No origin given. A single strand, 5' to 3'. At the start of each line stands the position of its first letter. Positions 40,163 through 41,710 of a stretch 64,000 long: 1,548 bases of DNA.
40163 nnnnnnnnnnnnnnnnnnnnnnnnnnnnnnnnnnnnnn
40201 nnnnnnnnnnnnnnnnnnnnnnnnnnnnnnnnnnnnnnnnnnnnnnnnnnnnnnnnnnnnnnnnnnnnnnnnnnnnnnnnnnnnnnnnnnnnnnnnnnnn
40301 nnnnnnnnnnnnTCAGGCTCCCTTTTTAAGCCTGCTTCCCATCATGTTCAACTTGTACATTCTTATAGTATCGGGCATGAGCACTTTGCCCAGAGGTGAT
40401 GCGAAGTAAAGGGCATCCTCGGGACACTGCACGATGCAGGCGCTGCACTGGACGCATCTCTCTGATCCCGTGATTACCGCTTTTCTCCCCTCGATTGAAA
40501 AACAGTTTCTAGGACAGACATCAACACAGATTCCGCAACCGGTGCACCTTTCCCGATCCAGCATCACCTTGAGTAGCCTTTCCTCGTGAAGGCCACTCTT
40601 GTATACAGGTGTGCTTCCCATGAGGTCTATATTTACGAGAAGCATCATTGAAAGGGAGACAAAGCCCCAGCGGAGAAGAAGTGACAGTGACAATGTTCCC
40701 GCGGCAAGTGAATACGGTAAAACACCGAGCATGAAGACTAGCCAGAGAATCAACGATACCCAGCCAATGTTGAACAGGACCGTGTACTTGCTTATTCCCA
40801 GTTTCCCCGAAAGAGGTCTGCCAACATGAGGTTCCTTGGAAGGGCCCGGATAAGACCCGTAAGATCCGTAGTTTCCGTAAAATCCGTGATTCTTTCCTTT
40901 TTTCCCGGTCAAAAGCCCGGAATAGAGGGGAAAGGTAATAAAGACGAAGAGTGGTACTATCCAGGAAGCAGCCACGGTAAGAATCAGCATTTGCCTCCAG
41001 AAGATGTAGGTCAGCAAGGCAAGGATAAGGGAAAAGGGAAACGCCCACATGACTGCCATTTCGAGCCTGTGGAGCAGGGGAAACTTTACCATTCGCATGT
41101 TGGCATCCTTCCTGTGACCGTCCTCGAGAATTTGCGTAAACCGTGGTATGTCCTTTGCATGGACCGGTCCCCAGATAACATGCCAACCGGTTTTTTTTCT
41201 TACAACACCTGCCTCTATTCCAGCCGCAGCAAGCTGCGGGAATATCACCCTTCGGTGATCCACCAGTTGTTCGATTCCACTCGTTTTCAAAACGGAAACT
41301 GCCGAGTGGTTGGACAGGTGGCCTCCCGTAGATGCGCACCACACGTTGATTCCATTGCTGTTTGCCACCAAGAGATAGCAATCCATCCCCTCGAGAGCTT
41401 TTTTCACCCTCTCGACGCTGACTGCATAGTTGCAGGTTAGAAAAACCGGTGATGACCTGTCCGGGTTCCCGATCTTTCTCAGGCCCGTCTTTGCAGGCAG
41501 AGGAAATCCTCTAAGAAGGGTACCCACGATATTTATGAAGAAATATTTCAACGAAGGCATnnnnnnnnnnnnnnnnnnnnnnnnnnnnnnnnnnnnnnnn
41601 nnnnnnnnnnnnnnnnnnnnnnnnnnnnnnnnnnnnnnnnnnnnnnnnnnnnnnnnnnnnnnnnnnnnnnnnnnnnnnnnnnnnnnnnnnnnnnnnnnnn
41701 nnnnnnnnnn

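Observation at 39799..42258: Operon of SAM-methyltransferase, fused HgcAB-like corrinoid/ferredoxin membrane protein and YgbA-like Cys-rich protein: candidate cobalamin-dependent methyl-transfer system of unknown substrate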

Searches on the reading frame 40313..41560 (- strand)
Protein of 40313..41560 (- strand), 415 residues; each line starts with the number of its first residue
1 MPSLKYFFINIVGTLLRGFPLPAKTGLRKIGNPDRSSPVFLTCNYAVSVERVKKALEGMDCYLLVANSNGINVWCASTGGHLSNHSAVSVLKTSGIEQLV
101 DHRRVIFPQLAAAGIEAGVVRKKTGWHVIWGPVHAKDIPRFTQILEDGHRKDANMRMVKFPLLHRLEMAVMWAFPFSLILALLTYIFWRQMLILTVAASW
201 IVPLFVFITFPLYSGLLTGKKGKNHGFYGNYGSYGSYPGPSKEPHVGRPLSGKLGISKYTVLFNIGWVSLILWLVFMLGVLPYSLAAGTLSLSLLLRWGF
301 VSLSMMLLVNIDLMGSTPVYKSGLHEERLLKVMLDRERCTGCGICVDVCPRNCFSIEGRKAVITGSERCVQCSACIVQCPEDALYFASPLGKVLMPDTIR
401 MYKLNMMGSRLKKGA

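Call 3: search_protein_families(library=pfam, proteins=[window:40313-41560:-], max_evalue=0.01)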
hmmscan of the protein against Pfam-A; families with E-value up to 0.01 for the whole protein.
window:40313-41560:- (415 aa): 12 families
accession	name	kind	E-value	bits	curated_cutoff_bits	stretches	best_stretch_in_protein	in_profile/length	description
PF03599.22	CdhD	-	3.9e-17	62.5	24.8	1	20-141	265-386/387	CO dehydrogenase/acetyl-CoA synthase delta subunit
PF00037.32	Fer4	-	8.1e-12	44.9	21.1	2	334-354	3-23/24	4Fe-4S binding domain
PF12797.12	Fer4_2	-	1.4e-09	37.7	24.5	1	331-350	2-21/22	4Fe-4S binding domain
PF14697.11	Fer4_21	-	4.6e-08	33.5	35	1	333-354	35-57/59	4Fe-4S dicluster domain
PF13484.11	Fer4_16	-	1e-07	33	30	1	337-352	51-66/66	4Fe-4S double cluster binding domain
PF13187.11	Fer4_9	-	1e-07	32.3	27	1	338-383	1-51/52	4Fe-4S dicluster domain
PF12837.12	Fer4_6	-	2e-07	31.1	25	2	335-353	5-23/24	4Fe-4S binding domain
PF13237.11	Fer4_10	-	2.1e-07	31.2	25.5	1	332-380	2-53/53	4Fe-4S dicluster domain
PF12838.12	Fer4_7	-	2.3e-07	31.6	27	1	338-383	1-52/52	4Fe-4S dicluster domain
PF12800.12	Fer4_4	-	6.6e-07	29.6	24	1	337-351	2-16/17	4Fe-4S binding domain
PF13459.11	Fer4_15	-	0.0014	19.7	22.4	1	332-352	1-21/66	4Fe-4S single cluster domain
PF12798.12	Fer4_3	-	0.0025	19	27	0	339-352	1-14/15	4Fe-4S binding domain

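Call 4: search_protein_families(library=ncbifam, proteins=[window:40313-41560:-], max_evalue=0.01)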
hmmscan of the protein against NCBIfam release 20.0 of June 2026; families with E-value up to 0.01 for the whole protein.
window:40313-41560:- (415 aa): 67 families (the best 25 are shown)
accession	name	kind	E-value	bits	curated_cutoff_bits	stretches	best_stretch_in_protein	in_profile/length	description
NF043039.1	HgcAB_like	equivalog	1.5e-129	432.6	285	2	9-218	2-210/350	HgcAB-like fusion protein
NF040863.1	HgcA_corrinoid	equivalog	5.6e-46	157.2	275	1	24-187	31-191/325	mercury methylation corrinoid protein HgcA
NF003195.0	PRK04165.1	equivalog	1.4e-24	86.9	306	1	20-143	321-444/450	acetyl-CoA decarbonylase/synthase complex subunit gamma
NF040864.1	HgcB_ferredoxin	equivalog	2e-15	56.4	99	1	332-391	9-68/93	mercury methylation ferredoxin HgcB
NF038196.1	ferrodoxin_EFR1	subfamily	1.9e-12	47.8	75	1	335-386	183-231/242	EFR1 family ferrodoxin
NF045874.1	Vhu_polyferre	exception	1.4e-10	40.5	600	1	337-391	128-181/381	F420-non-reducing hydrogenase associated-polyferredoxin VhuB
NF006221.0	PRK08348.1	subfamily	1.5e-09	37.7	124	1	331-386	38-94/136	NADH-plastoquinone oxidoreductase subunit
TIGR02700.1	flavo_MJ0208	hypoth_equivalog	3.8e-09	36.2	251.35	1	331-385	142-195/234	dihydromethanopterin reductase (acceptor)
NF040770.1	hetero_SS_HdrA2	exception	3.8e-09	35.2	1100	1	326-386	566-625/777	CoB-CoM heterodisulfide reductase HdrA2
NF043069.1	T4HPD_activ_SAM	equivalog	9.7e-09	35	425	1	331-384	45-97/299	trans-4-hydroxy-L-proline dehydratase activase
TIGR04395.1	cutC_activ_rSAM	equivalog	1.1e-08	34.7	360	1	327-386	44-105/309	choline TMA-lyase-activating enzyme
NF040684.1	PorD_Arch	equivalog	4.1e-08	33.2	120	1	311-384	8-79/85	pyruvate synthase subunit PorD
NF010366.0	PRK13795.1-1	equivalog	6.6e-08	31.2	745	1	324-379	596-648/667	hypothetical protein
NF007205.0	PRK09626.1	equivalog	7.6e-08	32.3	93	1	330-387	10-74/105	2-oxoglutarate-acceptor oxidoreductase subunit OorD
NF010368.0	PRK13795.1-3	equivalog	1.1e-07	30.5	588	1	338-380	588-628/635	hypothetical protein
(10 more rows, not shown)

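Call 6: find_homologous_proteins(query=window:40313-41560:-)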
Query window:40313-41560:- (415 aa): 1850 proteins with E <= 0.001 among 8000 candidates; the best 120 are listed.
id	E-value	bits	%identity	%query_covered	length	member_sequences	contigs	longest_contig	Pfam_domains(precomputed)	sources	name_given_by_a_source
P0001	1.2e-283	959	100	100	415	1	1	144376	PF14697.12,PF12797.13,PF12837.13,PF00037.33,PF13484.12,PF12838.13,PF13237.12,PF12800.13,PF13187.12,PF03599.23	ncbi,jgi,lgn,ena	-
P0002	3.2e-188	644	70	100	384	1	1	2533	PF14697.12,PF12797.13,PF12837.13,PF00037.33,PF13484.12,PF12838.13,PF13237.12,PF12800.13,PF13187.12,PF03599.23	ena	-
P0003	1.2e-186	639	69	100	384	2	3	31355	PF14697.12,PF12797.13,PF12837.13,PF00037.33,PF13484.12,PF12838.13,PF13237.12,PF12800.13,PF13187.12,PF03599.23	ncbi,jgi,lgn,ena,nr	ncbi:MAG: 4Fe-4S binding protein [Spirochaetales bacterium]|nr:4Fe-4S binding protein [Spirochaetale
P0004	2.9e-180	618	67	100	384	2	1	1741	PF14697.12,PF12797.13,PF12837.13,PF00037.33,PF13484.12,PF12838.13,PF13237.12,PF12800.13,PF13187.12,PF03599.23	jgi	-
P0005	2.1e-161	556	60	99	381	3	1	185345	PF14697.12,PF12797.13,PF12837.13,PF00037.33,PF12838.13,PF13237.12,PF12800.13,PF13187.12,PF03599.23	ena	-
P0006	2.6e-154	533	57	99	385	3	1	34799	PF14697.12,PF12797.13,PF12837.13,PF00037.33,PF13484.12,PF12838.13,PF13183.12,PF13187.12,PF03599.23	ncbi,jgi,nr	ncbi:MAG: copper oxidase [Spirochaetes bacterium]|nr:copper oxidase [Spirochaetota bacterium]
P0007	1.3e-152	527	58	99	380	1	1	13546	PF14697.12,PF12797.13,PF12837.13,PF00037.33,PF13484.12,PF12838.13,PF13237.12,PF13183.12,PF12800.13,PF13187.12,PF03599.23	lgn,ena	-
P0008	2.7e-152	526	57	100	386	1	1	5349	PF00037.33,PF13237.12,PF03599.23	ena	-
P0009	7.6e-152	524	58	99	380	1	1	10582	PF14697.12,PF12797.13,PF12837.13,PF00037.33,PF13484.12,PF12838.13,PF13237.12,PF13183.12,PF12800.13,PF13187.12,PF03599.23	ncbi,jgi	-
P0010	1.2e-151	524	56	100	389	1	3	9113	PF14697.12,PF12797.13,PF12837.13,PF00037.33,PF13484.12,PF12838.13,PF13237.12,PF13183.12,PF12800.13,PF13187.12,PF03599.23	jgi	-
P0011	6.1e-151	521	54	100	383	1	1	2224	PF12797.13,PF12837.13,PF00037.33,PF13484.12,PF03599.23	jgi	jgi:ferredoxin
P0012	8.0e-151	521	57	99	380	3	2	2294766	PF14697.12,PF12797.13,PF12837.13,PF00037.33,PF13484.12,PF12838.13,PF13237.12,PF13183.12,PF12800.13,PF13187.12,PF03599.23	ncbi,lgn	ncbi:hypothetical protein JCM16138_10640 [Thermococcus atlanticus]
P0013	9.6e-151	521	57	99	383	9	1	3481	PF14697.12,PF12837.13,PF13484.12,PF12838.13,PF12800.13,PF12797.13,PF00037.33,PF25160.2,PF13237.12,PF13183.12,PF13187.12,PF03599.23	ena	-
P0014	1.1e-150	521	57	99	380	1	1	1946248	PF14697.12,PF12797.13,PF12837.13,PF00037.33,PF13484.12,PF12838.13,PF13237.12,PF13183.12,PF12800.13,PF13187.12,PF03599.23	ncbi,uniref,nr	ncbi:4Fe-4S binding protein [Thermococcus argininiproducens]|uniref:4Fe-4S binding protein n=1 Tax=T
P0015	6.2e-150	518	55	99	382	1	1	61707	PF14697.12,PF12797.13,PF12837.13,PF00037.33,PF13484.12,PF12838.13,PF13237.12,PF13187.12,PF03599.23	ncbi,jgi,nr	ncbi:MAG: copper oxidase [Chlorobi bacterium]|nr:copper oxidase [Chlorobiota bacterium]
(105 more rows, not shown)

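Call 13: find_related_loci(query=A1, collection=genome_contigs, flank=6000)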
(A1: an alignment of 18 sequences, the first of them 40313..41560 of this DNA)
Query A1 (415 aa) in genome_contigs; peptide patterns used: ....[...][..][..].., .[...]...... (x = any residue, [..] = any of these).
399 stretches matched a pattern; 346 encode a relative of the query (tblastn E <= 1e-3); the best 80 are kept; 80 distinct loci.
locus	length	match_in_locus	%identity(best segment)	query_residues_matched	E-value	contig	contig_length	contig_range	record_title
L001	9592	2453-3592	69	1-411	0e+0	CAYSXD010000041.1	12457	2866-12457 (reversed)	MAG TPA_asm: uncultured Spirochaetaceae bacterium isolate SRP128015_co1_298 genome assembly, contig: NODE_7939_length_12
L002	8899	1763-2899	60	1-411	4e-167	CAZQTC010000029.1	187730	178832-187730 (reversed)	MAG TPA_asm: uncultured Spirochaetales bacterium isolate binchicken_co219_179 genome assembly, contig: k141_863469, whol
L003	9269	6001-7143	57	3-414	5e-159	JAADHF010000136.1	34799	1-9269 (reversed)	MAG: Spirochaetota bacterium isolate M_MetaBat.164 contig-127_1269, whole genome shotgun sequence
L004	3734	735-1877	57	3-414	2e-164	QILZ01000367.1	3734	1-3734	MAG: Spirochaetales bacterium isolate SZUA-6 Ga0063293_10043534, whole genome shotgun sequence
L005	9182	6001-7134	58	4-413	2e-156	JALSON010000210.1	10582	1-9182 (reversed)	MAG: Thermococcaceae archaeon isolate 356-284_metabat1_scaf2bin.116 356-284_scaffold_3669_c1, whole genome shotgun seque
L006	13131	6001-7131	55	4-412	9e-155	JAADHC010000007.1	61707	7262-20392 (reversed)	MAG: Chlorobiota bacterium isolate M_MetaBat.158 contig-127_292, whole genome shotgun sequence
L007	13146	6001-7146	55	1-413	1e-151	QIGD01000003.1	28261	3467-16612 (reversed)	MAG: Methanobacteriota archaeon isolate SZUA-158 Ga0212224_1000148, whole genome shotgun sequence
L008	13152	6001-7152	54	1-413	1e-149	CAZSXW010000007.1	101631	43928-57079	MAG TPA_asm: uncultured Actinomycetota bacterium isolate binchicken_co294_128 genome assembly, contig: NODE_374_length_1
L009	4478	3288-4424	56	1-410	6e-153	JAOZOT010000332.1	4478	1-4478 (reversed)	MAG: Anaerolineae bacterium isolate GMC4.maxbin2.235_sub GMC4_40263_length_4478_cov_20.424599, whole genome shotgun sequ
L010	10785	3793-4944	55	1-415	9e-149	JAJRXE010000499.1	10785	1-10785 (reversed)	MAG: Calditrichota bacterium isolate Dive96_bin3.123 k141_5025574, whole genome shotgun sequence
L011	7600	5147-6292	54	1-413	2e-147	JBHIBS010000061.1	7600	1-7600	MAG: bacterium isolate K_1_bin.22 NODE_2833_length_7600_cov_13.436846, whole genome shotgun sequence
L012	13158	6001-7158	55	1-415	4e-147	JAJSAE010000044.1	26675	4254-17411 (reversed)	MAG: archaeon isolate Dive96_bin4.290 k141_2526011, whole genome shotgun sequence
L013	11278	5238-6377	54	3-413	1e-146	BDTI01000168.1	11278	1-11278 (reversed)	Archaeon BMS3Abin16 DNA, contig: NODE_52, whole genome shotgun sequence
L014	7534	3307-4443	54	4-413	1e-145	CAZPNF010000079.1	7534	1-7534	MAG TPA_asm: uncultured bacterium isolate binchicken_co262_332 genome assembly, contig: NODE_11283_length_7534_cov_3.638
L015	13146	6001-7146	54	1-413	2e-144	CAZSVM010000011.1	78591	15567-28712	MAG TPA_asm: uncultured Actinomycetota bacterium isolate SRP323688_co1_44 genome assembly, contig: NODE_639_length_78591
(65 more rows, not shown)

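Call 17: search_solved_structures(query=window:40313-41560:-, max_evalue=0.01, show_alignments=3)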
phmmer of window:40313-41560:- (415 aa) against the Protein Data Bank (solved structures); distinct sequences matched with E-value up to 0.01: 96 (the best 60 are shown).
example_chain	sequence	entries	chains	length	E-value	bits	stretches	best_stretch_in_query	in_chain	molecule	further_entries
9sw6_G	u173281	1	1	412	9.3e-14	54.5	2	338-387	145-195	Polyferredoxin protein MvhB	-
9sfi_O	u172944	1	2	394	6.5e-12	48.5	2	337-402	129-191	Ferredoxin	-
7bkb_K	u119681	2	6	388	1.1e-11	47.8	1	329-384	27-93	Formylmethanofuran dehydrogenase, subunit F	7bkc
2h9a_A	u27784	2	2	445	4.6e-10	42.4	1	20-141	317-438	Carbon monoxide dehydrogenase corrinoid/iron-sulfur protein, gamma subunit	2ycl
4c1n_A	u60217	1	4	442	4.7e-10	42.3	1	20-141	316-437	CARBON MONOXIDE DEHYDROGENASE CORRINOID/IRON-SULFUR PROTEIN, GAMMA SUBUNIT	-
4djd_C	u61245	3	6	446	1.3e-09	40.9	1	20-142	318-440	Corrinoid/iron-sulfur protein large subunit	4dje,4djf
9sfi_T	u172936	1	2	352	4.5e-09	39.1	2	321-389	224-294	4Fe-4S ferredoxin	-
9sw6_H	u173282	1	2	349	1.6e-07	34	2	328-388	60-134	Tungsten formylmethanofuran dehydrogenase, subunit F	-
8rxj_A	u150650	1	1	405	2.1e-07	33.6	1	326-388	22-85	Periplasmic [Fe] hydrogenase large subunit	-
8rtg_A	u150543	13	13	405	2.1e-07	33.6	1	326-388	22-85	Periplasmic [Fe] hydrogenase large subunit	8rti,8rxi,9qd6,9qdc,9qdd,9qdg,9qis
1hfe_L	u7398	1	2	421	2.2e-07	33.5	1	326-388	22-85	PROTEIN (FE-ONLY HYDROGENASE (E.C.1.18.99.1) (LARGER SUBUNIT))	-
9r9v_A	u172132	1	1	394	2.4e-07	33.4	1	326-388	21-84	Periplasmic [Fe] hydrogenase large subunit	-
8bj7_A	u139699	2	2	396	2.4e-07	33.4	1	326-388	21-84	Periplasmic [Fe] hydrogenase large subunit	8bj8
6sg2_AAA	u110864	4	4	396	2.4e-07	33.4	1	326-388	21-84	Periplasmic [Fe] hydrogenase large subunit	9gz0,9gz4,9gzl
9hpx_A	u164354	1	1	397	2.4e-07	33.4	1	326-388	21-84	Periplasmic [Fe] hydrogenase large subunit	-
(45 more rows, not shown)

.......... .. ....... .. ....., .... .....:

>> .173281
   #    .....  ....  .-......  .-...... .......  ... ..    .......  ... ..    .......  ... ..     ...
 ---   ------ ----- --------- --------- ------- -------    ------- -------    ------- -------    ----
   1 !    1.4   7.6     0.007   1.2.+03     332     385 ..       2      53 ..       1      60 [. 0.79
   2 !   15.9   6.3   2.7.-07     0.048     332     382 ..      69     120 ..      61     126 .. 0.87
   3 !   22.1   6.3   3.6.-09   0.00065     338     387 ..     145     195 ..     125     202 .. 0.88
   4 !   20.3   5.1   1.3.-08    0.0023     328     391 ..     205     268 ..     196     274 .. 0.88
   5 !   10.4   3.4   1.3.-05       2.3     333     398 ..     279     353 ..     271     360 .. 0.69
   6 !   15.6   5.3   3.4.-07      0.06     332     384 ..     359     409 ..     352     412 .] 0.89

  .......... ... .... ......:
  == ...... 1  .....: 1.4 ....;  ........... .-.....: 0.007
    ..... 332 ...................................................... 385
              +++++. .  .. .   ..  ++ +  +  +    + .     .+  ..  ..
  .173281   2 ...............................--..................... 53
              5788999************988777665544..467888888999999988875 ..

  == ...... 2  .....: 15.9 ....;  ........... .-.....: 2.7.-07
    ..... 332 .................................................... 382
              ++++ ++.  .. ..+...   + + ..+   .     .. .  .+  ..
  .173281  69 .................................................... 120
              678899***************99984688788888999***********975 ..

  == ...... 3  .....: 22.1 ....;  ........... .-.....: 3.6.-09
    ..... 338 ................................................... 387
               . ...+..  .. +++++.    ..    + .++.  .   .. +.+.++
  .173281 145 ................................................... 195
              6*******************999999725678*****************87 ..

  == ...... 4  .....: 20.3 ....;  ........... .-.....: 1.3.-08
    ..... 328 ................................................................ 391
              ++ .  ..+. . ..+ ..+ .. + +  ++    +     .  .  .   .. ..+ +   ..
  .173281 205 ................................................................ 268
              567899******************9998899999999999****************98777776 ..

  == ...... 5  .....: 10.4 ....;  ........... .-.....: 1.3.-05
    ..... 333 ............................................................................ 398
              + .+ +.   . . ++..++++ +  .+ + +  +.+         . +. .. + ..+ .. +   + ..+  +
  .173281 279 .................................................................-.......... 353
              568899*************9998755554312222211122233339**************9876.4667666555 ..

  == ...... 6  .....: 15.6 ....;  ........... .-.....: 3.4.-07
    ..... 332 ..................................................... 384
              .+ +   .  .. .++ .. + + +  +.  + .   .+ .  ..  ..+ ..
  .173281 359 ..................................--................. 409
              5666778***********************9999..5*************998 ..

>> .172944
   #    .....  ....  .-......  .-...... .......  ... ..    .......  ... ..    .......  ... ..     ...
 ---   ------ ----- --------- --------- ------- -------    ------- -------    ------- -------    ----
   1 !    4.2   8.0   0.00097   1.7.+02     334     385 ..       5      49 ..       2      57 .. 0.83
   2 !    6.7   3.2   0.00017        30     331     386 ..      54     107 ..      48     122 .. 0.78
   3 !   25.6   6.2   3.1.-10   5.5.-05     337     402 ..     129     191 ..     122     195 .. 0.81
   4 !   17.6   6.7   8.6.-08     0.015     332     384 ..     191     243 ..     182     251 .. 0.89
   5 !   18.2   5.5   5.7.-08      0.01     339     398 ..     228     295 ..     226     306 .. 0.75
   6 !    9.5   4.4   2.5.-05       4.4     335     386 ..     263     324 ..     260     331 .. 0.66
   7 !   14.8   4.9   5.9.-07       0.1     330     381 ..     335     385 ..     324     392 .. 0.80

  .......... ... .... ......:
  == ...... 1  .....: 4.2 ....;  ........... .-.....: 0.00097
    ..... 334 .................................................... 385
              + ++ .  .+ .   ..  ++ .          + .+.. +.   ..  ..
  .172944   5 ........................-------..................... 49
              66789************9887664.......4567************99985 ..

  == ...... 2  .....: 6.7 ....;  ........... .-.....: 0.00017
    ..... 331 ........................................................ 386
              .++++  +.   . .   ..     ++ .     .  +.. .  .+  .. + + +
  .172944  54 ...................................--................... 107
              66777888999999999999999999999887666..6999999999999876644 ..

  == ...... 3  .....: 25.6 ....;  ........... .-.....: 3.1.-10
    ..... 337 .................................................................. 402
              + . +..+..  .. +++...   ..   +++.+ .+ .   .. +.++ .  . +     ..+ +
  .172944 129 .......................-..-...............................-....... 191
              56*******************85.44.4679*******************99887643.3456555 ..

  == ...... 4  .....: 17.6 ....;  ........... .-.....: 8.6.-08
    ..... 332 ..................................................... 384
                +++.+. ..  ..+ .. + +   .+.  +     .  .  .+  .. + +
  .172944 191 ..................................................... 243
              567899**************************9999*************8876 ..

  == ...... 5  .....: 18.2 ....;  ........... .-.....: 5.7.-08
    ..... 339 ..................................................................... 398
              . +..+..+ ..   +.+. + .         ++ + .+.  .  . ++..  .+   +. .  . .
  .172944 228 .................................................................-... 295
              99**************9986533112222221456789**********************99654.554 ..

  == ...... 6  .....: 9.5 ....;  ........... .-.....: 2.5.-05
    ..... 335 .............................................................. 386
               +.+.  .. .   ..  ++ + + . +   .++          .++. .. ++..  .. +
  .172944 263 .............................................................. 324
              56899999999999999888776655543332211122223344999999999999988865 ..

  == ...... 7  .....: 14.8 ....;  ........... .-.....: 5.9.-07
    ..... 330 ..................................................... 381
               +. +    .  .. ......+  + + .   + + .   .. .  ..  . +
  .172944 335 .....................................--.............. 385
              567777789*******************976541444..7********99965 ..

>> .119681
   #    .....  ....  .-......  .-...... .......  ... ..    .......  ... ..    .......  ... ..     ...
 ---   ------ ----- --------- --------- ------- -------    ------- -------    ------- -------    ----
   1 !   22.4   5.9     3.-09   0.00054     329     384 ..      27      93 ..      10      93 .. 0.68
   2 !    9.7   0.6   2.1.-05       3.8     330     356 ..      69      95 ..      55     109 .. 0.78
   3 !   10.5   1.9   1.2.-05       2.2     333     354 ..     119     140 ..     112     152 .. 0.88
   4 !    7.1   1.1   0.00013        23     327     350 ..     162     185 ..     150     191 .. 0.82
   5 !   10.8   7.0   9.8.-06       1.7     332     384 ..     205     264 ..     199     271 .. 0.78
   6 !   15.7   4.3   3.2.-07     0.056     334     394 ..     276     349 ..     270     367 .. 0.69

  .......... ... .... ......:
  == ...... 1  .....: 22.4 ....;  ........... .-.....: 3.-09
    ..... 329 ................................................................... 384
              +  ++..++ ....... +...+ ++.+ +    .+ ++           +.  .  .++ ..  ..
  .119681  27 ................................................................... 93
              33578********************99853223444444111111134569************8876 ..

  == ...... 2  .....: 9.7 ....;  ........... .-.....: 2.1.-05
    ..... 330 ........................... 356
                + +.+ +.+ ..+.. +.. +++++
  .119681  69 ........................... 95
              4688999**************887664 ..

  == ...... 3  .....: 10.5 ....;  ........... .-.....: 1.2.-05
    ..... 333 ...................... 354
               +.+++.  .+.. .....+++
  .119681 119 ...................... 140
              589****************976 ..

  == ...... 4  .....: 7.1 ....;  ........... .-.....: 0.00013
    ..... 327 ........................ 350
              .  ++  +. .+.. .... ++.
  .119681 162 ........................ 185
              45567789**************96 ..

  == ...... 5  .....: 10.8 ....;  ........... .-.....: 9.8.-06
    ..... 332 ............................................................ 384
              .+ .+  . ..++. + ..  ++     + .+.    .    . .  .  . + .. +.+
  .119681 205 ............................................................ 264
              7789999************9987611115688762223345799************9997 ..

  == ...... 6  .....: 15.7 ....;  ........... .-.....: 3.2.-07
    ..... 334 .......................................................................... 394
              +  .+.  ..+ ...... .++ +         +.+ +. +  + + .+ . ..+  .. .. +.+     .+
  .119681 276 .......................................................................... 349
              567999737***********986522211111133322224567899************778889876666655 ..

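Call 29: find_encoding_contigs(protein=P0001, flank=3000, max_places=3)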
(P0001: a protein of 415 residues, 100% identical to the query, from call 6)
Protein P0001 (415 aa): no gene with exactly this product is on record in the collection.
